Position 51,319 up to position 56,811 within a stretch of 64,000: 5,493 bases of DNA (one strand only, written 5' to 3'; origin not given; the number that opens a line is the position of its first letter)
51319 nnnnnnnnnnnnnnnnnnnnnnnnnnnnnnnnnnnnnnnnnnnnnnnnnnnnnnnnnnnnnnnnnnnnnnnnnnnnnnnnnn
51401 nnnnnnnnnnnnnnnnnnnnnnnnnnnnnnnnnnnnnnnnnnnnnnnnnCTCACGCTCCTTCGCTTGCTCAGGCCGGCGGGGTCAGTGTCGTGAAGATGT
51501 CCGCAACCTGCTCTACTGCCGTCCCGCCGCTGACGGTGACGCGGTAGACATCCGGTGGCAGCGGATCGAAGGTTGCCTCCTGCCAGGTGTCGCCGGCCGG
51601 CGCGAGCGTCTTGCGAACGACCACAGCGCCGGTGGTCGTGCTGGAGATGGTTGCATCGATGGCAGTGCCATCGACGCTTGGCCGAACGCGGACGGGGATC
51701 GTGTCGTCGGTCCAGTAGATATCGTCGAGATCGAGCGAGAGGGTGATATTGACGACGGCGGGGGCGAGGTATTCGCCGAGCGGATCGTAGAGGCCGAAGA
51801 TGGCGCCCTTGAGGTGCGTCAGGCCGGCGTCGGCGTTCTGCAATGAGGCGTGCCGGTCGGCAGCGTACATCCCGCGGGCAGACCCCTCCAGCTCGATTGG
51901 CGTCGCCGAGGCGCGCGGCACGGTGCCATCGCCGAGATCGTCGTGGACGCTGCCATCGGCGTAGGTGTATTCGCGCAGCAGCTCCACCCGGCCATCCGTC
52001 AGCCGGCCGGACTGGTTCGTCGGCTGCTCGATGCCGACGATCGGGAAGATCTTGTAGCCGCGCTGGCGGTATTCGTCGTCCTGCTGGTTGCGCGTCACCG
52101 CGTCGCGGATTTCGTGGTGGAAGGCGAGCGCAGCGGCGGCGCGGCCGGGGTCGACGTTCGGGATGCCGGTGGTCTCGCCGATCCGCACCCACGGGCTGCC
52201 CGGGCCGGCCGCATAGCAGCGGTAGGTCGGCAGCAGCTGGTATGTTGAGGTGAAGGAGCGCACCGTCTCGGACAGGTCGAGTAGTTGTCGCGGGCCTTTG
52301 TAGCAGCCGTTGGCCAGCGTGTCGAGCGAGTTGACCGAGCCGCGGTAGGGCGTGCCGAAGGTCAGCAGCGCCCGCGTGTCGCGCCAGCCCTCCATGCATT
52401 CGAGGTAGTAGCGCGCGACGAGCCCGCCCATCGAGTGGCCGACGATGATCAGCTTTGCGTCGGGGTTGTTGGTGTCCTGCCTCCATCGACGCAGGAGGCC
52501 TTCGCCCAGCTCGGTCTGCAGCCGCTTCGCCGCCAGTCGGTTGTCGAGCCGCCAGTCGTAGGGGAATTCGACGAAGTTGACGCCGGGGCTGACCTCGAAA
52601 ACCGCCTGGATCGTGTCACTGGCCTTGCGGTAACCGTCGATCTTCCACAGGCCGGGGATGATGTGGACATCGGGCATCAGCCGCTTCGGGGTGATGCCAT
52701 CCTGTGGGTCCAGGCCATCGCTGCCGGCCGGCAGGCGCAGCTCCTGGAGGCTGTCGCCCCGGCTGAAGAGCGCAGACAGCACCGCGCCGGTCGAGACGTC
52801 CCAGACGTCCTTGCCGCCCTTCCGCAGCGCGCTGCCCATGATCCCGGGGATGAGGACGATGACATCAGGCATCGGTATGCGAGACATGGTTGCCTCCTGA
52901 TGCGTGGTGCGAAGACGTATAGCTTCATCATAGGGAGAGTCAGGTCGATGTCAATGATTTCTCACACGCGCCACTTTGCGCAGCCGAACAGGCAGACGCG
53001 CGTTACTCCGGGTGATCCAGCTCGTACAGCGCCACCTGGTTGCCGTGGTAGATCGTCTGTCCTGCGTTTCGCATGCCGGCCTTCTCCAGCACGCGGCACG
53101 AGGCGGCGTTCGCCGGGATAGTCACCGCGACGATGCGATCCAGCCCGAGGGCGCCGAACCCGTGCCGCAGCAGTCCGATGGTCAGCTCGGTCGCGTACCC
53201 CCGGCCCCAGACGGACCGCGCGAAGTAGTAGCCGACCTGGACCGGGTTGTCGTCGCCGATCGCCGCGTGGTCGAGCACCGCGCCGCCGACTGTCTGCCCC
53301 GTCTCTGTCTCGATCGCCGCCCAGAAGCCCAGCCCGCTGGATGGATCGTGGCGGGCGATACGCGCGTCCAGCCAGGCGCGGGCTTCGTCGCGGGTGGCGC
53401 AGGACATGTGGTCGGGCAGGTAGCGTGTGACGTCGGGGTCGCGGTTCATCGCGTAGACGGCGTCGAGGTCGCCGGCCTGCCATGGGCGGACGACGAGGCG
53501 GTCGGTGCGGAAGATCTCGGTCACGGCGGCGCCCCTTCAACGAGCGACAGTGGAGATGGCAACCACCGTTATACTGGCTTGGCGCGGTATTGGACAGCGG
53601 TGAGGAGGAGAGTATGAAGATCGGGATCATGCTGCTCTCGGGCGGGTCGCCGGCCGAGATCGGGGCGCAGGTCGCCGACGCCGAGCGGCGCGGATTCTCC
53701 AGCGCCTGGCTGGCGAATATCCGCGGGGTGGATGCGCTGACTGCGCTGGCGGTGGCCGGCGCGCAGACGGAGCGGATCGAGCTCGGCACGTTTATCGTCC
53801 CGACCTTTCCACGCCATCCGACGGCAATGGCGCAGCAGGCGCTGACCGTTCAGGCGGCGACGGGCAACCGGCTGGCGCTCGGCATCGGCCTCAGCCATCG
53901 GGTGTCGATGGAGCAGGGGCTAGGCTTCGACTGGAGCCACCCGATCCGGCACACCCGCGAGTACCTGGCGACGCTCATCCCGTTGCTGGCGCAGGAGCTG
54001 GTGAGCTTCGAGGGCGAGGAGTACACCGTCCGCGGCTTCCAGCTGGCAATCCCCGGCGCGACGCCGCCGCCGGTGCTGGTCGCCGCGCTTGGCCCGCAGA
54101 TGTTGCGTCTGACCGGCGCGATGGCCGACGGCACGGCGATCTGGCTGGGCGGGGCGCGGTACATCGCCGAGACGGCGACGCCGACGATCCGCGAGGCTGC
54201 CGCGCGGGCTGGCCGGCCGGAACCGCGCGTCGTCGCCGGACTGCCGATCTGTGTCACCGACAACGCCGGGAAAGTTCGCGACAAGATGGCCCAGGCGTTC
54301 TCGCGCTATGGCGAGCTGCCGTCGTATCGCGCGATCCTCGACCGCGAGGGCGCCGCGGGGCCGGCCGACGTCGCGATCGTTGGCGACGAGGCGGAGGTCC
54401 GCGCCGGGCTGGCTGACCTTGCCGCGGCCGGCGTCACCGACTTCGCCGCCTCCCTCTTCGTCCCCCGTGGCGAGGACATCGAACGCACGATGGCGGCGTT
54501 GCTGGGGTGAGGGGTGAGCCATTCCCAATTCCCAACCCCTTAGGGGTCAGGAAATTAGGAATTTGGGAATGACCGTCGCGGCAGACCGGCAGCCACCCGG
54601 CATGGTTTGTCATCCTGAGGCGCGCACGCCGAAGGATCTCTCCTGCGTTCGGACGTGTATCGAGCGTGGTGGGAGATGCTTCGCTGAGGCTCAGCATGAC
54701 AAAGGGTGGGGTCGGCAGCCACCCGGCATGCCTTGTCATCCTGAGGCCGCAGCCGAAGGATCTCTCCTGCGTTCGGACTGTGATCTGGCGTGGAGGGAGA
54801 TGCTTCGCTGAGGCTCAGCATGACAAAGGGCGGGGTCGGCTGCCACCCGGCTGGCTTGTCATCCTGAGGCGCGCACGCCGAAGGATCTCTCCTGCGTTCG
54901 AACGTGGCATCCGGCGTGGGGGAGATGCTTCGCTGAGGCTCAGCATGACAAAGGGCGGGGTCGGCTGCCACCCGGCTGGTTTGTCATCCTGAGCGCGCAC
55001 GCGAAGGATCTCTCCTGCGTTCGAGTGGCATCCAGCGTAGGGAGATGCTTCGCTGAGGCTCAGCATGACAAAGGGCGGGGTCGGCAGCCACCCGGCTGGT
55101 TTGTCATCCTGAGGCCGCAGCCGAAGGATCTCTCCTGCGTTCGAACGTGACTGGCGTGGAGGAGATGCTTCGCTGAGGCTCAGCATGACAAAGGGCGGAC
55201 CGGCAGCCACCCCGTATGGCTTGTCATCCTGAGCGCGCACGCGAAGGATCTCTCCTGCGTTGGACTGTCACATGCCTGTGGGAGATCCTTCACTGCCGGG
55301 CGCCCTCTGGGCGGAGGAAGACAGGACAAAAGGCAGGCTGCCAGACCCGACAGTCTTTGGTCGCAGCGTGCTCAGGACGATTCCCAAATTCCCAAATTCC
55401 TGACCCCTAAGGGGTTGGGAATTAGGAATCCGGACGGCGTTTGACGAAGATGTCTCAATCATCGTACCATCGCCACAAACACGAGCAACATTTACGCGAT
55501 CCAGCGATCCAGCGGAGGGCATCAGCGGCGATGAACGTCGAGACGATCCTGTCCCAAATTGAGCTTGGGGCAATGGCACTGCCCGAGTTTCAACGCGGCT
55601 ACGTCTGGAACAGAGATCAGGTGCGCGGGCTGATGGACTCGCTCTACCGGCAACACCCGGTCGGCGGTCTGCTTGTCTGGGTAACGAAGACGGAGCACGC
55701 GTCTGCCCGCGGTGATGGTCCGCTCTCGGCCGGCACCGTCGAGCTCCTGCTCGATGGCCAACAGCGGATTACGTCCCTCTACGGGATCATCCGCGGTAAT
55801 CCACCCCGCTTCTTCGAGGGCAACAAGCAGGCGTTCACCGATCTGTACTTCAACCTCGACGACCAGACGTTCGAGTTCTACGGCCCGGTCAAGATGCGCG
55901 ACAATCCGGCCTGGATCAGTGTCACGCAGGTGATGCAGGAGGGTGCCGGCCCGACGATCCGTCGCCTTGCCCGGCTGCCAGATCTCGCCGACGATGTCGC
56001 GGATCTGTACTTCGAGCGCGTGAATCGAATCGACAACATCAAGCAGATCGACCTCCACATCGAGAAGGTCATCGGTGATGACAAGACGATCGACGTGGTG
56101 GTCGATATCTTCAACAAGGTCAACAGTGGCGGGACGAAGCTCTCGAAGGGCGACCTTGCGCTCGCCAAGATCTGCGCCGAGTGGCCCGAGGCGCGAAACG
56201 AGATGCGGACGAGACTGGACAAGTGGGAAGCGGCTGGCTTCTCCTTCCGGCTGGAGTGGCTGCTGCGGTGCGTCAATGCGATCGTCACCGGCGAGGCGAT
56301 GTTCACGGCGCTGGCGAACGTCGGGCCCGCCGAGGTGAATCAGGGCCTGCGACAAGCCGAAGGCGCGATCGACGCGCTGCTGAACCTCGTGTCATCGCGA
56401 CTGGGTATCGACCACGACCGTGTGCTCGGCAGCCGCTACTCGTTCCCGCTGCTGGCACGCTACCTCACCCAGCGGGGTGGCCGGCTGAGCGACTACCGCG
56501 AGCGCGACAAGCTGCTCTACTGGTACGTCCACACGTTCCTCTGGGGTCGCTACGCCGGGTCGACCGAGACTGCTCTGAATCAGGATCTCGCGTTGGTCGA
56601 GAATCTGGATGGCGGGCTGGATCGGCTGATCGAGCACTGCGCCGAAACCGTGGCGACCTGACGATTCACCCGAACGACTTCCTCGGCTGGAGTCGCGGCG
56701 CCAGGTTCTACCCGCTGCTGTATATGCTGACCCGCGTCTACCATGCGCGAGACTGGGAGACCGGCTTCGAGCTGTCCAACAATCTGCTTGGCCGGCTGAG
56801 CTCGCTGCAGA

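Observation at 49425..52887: LCAT-like lipase + CHAT protease two-gene operon beside the restriction cluster: candidate undescribed defence or abortive-infection module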

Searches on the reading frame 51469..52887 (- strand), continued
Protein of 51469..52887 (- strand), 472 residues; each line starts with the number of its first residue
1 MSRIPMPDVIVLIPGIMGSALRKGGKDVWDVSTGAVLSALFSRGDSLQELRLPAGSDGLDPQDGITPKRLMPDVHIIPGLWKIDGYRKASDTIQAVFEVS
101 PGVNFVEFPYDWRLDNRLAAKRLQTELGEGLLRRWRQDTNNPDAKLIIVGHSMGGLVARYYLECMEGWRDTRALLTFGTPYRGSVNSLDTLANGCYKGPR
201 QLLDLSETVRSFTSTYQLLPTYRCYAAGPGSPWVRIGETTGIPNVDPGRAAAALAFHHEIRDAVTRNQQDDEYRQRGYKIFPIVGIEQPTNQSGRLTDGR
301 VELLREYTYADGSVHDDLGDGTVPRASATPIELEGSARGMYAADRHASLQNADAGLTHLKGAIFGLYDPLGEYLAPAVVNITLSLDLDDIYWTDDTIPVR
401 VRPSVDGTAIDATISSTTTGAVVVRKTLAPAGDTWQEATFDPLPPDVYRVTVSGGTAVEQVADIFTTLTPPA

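Call 99: get_annotated_region(hit=H10, flank=6000)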
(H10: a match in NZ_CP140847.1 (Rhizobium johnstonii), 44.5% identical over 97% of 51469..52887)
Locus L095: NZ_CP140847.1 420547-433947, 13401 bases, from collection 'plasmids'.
description: Rhizobium johnstonii strain TP25 plasmid pRlX2, complete sequence
organism: Rhizobium johnstonii (NCBI taxid 3019933)
taxonomy: Bacteria; Pseudomonadota; Alphaproteobacteria; Hyphomicrobiales; Rhizobiaceae; Rhizobium; Rhizobium johnstonii
host: -; source: Trifolium pratense,whole organism; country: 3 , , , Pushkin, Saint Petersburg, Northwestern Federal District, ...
typing (MOB-suite, as given by PLSDB): conjugative; relaxase MOBQ; mating-pair formation MPF_T
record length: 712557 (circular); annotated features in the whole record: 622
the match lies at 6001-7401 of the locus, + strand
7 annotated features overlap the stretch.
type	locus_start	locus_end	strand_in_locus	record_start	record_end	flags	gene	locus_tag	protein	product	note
CDS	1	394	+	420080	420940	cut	-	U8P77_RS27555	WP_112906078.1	tyrosine-type recombinase/integrase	GO:0015074 - DNA integration [Evidence IEA]; GO:0006310 - DNA recombination [Evidence IEA]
CDS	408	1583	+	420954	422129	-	-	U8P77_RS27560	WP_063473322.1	IS91 family transposase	-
CDS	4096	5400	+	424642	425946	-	-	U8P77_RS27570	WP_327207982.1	hypothetical protein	-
CDS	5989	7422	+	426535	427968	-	-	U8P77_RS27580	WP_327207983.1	hypothetical protein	-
CDS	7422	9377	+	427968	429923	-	-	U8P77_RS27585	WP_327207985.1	ATP-binding protein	-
CDS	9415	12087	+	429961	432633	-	-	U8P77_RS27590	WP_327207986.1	hypothetical protein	-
CDS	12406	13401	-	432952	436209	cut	-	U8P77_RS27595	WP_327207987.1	error-prone DNA polymerase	GO:0006260 - DNA replication [Evidence IEA]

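Call 101: search_protein_families(library=pfam, proteins=[L060:11440-12279:+, L084:11467-12306:+, L095:7422-8261:+, L094:5005-5904:-, L082:11409-12248:+], max_evalue=1)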
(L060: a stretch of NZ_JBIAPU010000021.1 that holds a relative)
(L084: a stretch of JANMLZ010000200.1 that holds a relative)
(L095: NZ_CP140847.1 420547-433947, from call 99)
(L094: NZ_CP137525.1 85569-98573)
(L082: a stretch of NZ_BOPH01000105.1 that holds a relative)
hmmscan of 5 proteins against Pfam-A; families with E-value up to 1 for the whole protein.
L060:11440-12279:+ (280 aa): 2 families
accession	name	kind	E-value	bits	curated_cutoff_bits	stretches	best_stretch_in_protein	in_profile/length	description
PF01841.26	Transglut_core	-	0.02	15.6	23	1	51-109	16-67/108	Transglutaminase-like superfamily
PF04473.18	DUF553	-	0.084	12.8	20.5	1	63-119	28-87/140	Transglutaminase-like domain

L084:11467-12306:+ (280 aa): 0 families

L095:7422-8261:+ (280 aa): 1 family
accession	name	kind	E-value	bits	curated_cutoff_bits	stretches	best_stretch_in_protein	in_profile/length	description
PF22859.1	IBIN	-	0.14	12.4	27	1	112-143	2-30/41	Induced by infection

L094:5005-5904:- (300 aa): 2 families
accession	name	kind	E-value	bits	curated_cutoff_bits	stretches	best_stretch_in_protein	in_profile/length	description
PF23340.1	Chp1_domII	-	0.013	16.3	27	1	167-202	43-78/91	Chp1 domain II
PF20509.3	DUF6735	-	0.063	13.5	27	0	119-155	77-113/204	Family of unknown function (DUF6735)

L082:11409-12248:+ (280 aa): 2 families
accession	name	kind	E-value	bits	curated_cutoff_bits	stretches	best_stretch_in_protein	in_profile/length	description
PF01841.26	Transglut_core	-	0.016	15.9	23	1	51-109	16-67/108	Transglutaminase-like superfamily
PF04473.18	DUF553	-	0.04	13.8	20.5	1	62-118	27-86/140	Transglutaminase-like domain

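Call 103: search_solved_structures(query=A6, max_evalue=1, show_alignments=1)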
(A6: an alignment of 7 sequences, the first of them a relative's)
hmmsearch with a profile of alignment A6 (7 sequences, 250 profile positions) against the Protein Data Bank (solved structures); distinct sequences matched with E-value up to 1: 0.

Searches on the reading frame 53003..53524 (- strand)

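Call 8: search_protein_families(library=pfam, proteins=[window:53003-53524:-], max_evalue=0.001)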
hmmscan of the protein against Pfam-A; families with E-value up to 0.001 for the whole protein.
window:53003-53524:- (173 aa): 2 families
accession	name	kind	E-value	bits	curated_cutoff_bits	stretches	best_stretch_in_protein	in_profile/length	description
PF13302.13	Acetyltransf_3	-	3.4e-34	119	25.4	1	9-152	1-138/138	Acetyltransferase (GNAT) domain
PF00583.31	Acetyltransf_1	-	1.1e-07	32.6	20.7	1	47-151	16-116/116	Acetyltransferase (GNAT) family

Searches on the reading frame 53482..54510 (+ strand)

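Call 8: search_protein_families(library=pfam, proteins=[window:53482-54510:+], max_evalue=0.001)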
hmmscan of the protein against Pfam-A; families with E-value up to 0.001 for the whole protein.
window:53482-54510:+ (342 aa): 1 family
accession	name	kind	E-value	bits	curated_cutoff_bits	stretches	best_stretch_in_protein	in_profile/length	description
PF00296.26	Bac_luciferase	-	1.1e-51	176.5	27.9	1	49-319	13-313/314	Luciferase-like monooxygenase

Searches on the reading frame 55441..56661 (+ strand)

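Call 8: search_protein_families(library=pfam, proteins=[window:55441-56661:+], max_evalue=0.001)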
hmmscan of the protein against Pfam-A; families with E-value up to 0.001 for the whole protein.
window:55441-56661:+ (406 aa): 1 family
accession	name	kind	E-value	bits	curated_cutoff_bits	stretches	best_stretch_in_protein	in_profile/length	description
PF03235.19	GmrSD_N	-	1.2e-27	97.7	33.2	1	33-244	1-198/199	GmrSD restriction endonuclease, N-terminal domain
